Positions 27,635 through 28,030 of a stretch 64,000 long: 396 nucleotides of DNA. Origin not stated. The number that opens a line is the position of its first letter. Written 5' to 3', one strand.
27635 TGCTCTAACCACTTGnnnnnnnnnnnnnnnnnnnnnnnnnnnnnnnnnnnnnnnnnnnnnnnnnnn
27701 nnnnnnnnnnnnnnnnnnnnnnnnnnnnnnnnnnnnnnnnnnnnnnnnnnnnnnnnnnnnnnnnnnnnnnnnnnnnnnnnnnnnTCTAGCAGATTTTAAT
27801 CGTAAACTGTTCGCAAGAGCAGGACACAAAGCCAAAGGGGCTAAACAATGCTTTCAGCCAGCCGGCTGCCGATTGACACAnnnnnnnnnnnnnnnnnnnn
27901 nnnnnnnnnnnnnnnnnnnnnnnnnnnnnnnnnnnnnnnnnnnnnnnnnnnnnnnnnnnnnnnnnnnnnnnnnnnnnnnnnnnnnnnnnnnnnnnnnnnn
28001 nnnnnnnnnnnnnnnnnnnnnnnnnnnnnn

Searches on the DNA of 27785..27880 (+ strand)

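Call 80: build_rna_model(alignment_id=A2)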
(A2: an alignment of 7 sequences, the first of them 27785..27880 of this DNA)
Model R1 built from alignment A2 (7 sequences, 107 columns); structure: RNAalifold consensus.
model positions 100; base pairs 21; branch points 1; effective number of sequences 1.75; information 0.59 bits per position. Calibrated on 0.2 Mb of random sequence (short: E-values are rough).
structure used (alignment columns):
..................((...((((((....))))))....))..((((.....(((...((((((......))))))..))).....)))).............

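Call 81: search_with_rna_model(model_id=R1, sources=[window, L009, L010, L012, L013, L021, L022, L023, L024, L025, L026, L027, L028, L029, L032, L033, L034, L035, L036, L014, L015, L016, L017, L018], max_evalue=0.01, make_alignment=true)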
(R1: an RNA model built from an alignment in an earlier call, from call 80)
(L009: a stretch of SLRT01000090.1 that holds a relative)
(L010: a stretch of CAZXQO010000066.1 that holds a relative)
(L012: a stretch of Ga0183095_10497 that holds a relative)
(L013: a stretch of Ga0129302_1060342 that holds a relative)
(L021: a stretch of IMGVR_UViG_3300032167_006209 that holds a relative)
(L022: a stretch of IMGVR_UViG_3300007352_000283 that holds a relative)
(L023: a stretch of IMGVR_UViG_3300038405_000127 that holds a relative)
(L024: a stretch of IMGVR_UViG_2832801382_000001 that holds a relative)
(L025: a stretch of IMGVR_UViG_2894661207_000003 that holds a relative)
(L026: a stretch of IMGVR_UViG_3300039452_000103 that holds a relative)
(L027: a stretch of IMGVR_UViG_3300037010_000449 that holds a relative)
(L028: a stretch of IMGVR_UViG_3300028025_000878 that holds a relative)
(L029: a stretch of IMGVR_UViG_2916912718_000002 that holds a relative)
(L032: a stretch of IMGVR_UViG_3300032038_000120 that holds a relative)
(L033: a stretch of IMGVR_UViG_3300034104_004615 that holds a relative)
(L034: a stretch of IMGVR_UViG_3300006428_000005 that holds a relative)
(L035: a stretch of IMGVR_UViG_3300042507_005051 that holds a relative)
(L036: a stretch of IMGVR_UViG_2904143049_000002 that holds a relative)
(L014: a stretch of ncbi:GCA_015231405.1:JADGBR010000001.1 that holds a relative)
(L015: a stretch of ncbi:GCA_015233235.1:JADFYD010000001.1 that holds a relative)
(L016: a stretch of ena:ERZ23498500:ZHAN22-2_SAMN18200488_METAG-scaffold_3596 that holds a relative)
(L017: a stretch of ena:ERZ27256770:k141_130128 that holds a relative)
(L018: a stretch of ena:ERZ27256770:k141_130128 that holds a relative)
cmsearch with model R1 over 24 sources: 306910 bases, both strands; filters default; matches with E-value up to 0.01: 17.
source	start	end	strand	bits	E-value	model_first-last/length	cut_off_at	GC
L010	7009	7110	-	94.7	4.1e-23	1-100/100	no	0.45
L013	1086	1184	-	92.1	2.2e-22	1-100/100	no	0.58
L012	645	748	-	86.9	5.7e-21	1-100/100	no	0.53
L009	3457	3561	+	86.1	9.5e-21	1-100/100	no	0.53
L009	1195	1295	+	85.3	1.6e-20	1-100/100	no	0.55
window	27785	27880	+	85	1.8e-20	1-100/100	no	0.48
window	52954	53049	-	82.9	7.2e-20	1-100/100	no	0.47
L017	19566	19661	+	82.9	7.2e-20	1-100/100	no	0.47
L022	19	125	+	72.1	5.9e-17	1-100/100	no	0.51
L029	2875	2974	-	64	9.9e-15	1-100/100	no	0.41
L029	2300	2398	-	60.4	9.5e-14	1-100/100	no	0.42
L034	7998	8094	+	58.3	3.5e-13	1-100/100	no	0.55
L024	5842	5934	+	57.9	4.4e-13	1-100/100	no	0.42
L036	4699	4791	+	53.4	7.8e-12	1-100/100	no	0.47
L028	10082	10176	+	52.8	1.1e-11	1-100/100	no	0.45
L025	602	689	-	51.2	3e-11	1-100/100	no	0.6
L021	952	1052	-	41.3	1.6e-08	1-100/100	no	0.58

Alignment A3: 17 matches aligned to the model, 119 columns, each read 5' to 3' on its own strand. Consensus structure (alignment columns), stored with it:
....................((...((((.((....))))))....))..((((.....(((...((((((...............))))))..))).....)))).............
